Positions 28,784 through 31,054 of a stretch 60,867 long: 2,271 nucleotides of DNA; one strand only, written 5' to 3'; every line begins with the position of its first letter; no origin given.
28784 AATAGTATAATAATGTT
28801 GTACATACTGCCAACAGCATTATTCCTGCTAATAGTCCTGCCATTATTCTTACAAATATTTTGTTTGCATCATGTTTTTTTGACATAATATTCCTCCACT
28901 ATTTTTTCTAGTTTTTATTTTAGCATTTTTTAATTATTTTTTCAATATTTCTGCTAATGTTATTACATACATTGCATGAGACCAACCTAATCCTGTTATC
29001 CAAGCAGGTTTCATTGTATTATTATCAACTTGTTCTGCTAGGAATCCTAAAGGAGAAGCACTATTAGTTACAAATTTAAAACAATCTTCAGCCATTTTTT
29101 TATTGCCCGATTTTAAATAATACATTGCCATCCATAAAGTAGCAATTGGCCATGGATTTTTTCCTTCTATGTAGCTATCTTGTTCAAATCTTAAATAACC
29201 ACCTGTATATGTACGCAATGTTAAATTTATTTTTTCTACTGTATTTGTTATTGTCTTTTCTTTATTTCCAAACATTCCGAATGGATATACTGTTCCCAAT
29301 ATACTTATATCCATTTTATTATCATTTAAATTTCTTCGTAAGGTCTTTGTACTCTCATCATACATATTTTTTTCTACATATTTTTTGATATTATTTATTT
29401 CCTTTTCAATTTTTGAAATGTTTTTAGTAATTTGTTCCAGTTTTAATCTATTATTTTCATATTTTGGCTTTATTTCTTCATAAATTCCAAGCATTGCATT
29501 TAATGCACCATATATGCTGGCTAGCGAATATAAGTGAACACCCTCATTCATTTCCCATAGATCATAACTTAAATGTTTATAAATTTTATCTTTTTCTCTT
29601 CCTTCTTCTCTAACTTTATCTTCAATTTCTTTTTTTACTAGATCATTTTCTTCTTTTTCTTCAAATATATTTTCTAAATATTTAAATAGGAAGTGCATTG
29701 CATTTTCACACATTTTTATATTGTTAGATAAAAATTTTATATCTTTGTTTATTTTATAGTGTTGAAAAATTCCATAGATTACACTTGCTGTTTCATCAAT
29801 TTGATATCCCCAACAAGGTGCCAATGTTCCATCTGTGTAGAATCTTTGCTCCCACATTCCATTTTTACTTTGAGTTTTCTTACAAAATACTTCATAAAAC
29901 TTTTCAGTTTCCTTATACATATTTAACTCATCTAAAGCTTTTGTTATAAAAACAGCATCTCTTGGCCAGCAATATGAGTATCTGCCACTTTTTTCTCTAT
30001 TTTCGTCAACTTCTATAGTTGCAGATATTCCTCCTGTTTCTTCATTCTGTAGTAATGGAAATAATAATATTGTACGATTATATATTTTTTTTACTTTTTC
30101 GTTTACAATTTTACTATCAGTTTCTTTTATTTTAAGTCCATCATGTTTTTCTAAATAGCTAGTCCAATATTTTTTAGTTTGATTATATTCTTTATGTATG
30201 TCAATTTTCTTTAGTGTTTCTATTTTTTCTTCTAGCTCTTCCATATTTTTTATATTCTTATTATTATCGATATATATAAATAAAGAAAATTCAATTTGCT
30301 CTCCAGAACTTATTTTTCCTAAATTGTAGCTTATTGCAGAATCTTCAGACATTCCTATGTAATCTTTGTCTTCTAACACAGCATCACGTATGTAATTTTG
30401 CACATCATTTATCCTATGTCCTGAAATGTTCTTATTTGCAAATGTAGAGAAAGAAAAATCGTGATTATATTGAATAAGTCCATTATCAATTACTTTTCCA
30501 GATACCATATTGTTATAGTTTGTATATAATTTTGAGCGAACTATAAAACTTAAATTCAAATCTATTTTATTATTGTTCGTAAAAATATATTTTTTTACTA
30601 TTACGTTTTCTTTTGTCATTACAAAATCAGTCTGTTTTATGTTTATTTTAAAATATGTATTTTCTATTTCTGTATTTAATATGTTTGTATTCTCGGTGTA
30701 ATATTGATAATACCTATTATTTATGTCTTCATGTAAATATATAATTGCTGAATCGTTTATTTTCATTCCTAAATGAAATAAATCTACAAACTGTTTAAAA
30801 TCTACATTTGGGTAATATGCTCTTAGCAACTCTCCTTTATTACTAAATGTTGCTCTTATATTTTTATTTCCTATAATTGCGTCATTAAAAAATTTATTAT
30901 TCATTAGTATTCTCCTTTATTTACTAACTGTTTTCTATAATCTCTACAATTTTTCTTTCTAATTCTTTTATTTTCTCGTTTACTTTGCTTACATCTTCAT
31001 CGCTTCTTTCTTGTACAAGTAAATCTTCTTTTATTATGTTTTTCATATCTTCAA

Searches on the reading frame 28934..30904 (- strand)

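Call 80: search_protein_families(library=pfam, proteins=[window:28934-30904:-], max_evalue=0.01)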
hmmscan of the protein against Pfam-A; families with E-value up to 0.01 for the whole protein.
window:28934-30904:- (656 aa): 1 family
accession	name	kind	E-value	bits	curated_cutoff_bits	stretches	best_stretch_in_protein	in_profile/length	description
PF00723.27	Glyco_hydro_15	-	2e-14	53.8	22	1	284-606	17-339/427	Glycosyl hydrolases family 15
